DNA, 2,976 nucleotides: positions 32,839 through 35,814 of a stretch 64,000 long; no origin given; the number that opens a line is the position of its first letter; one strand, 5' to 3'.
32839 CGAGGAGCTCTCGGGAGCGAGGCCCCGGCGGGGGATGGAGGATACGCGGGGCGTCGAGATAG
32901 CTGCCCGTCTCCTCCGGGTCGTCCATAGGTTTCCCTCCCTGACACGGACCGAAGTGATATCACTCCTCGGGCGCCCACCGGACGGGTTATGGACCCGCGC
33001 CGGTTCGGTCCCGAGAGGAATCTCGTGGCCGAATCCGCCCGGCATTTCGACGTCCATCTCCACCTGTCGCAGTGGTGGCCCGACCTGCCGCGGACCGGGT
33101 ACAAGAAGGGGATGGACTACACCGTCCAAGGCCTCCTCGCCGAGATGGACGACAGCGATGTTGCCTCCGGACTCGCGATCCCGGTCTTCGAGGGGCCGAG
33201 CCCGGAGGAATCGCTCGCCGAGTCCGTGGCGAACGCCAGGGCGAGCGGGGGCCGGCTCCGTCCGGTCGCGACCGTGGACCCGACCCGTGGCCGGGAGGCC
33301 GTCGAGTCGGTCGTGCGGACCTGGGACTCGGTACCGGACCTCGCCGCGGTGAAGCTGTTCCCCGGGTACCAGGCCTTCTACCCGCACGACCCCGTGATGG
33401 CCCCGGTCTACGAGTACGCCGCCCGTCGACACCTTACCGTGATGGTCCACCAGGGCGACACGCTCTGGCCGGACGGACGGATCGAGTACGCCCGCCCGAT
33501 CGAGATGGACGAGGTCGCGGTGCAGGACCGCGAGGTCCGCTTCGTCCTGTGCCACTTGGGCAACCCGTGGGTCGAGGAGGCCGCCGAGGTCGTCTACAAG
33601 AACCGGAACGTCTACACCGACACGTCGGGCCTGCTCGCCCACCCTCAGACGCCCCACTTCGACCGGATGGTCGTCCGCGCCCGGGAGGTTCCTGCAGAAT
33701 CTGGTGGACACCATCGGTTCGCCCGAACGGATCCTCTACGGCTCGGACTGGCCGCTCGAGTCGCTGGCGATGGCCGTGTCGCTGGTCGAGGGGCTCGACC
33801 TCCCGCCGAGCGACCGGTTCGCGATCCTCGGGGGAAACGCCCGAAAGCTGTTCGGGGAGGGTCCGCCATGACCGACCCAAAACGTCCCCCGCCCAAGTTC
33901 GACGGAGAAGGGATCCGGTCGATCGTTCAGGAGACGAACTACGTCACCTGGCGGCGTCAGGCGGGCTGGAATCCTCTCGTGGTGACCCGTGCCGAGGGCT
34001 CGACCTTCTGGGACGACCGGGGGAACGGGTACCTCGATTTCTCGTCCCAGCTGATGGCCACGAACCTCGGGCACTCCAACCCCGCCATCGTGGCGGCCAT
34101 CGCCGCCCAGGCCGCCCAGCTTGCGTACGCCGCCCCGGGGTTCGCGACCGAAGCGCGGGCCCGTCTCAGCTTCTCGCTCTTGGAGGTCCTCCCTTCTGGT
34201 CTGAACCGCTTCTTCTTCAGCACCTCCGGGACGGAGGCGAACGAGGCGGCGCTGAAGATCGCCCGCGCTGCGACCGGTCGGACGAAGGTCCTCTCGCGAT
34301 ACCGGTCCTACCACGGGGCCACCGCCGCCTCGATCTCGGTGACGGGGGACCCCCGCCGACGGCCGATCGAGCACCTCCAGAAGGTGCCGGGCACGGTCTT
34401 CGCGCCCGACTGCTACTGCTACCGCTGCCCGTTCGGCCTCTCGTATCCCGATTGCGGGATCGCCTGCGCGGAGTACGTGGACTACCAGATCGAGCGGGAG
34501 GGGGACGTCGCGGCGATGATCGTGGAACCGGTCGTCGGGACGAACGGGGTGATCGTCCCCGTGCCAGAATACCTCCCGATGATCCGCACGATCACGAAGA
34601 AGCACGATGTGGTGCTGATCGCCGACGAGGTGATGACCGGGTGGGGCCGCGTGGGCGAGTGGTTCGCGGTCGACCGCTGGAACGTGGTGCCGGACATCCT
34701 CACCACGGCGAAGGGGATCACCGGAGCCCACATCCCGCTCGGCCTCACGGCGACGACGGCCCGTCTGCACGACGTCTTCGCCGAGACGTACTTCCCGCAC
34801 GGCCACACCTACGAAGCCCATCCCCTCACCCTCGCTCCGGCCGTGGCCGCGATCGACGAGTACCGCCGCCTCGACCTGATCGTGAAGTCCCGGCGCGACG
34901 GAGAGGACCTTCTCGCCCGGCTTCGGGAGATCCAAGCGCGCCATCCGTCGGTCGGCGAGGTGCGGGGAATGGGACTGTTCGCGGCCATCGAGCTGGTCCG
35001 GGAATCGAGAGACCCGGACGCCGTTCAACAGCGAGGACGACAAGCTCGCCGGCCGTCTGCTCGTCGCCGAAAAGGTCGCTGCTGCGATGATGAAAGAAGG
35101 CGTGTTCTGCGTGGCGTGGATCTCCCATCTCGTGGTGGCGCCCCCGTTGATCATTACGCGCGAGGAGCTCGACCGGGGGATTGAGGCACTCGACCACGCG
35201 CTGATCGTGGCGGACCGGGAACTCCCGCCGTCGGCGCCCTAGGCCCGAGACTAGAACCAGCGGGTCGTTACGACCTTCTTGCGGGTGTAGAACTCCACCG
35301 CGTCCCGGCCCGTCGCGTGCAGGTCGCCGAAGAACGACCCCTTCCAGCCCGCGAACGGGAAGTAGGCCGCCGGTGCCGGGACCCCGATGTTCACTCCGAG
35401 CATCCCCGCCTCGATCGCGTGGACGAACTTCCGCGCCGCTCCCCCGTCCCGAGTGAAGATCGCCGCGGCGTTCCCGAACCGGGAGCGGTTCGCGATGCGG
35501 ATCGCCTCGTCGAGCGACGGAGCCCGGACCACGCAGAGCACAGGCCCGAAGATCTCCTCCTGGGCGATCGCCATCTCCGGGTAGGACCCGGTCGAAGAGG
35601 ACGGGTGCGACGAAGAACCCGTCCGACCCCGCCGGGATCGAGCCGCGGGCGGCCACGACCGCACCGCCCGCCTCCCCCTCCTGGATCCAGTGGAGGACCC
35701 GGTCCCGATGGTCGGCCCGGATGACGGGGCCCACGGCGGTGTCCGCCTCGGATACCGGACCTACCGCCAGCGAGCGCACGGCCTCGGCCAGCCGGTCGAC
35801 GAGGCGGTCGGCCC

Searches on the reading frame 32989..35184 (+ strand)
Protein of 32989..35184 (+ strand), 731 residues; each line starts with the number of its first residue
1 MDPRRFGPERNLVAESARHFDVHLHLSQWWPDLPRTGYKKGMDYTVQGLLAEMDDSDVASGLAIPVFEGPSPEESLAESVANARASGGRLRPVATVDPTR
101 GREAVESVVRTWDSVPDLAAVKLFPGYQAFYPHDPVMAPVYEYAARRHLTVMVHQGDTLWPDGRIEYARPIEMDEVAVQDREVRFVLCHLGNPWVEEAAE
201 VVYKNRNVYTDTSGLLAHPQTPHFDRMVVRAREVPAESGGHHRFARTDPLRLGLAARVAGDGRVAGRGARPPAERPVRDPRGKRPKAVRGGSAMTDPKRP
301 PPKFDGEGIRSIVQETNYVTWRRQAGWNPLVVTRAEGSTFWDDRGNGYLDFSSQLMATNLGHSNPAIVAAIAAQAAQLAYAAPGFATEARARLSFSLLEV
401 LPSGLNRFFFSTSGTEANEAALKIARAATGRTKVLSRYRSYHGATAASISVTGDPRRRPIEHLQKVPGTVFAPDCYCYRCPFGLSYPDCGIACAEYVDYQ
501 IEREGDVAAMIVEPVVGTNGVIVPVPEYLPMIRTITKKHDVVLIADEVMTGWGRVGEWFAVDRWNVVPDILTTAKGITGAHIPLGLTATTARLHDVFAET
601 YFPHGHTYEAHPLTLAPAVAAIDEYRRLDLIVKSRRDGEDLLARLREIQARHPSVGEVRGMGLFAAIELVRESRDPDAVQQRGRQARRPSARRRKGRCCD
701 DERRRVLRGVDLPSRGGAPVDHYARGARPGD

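Call 24: search_protein_families(library=pfam, proteins=[window:32989-35184:+], max_evalue=0.001)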
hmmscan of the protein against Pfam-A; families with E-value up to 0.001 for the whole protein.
window:32989-35184:+ (731 aa): 2 families
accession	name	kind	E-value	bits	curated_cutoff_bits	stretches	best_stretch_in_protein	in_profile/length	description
PF00202.27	Aminotran_3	-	4.5e-82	276.3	30.5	1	329-676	10-357/403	Aminotransferase class-III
PF04909.20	Amidohydro_2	-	1.5e-16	61.4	26.4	1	21-227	2-227/289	Amidohydrolase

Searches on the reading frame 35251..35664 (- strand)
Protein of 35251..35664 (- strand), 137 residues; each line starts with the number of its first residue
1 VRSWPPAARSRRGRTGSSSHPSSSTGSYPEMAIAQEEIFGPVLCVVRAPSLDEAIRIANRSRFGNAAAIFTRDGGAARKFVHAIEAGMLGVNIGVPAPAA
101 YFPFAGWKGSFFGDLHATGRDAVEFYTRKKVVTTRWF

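Call 24: search_protein_families(library=pfam, proteins=[window:35251-35664:-], max_evalue=0.001)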
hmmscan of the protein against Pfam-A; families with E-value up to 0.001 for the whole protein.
window:35251-35664:- (137 aa): 1 family
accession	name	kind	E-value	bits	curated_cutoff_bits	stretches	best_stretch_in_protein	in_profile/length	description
PF00171.27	Aldedh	-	6.9e-32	111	23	1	13-132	344-461/461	Aldehyde dehydrogenase family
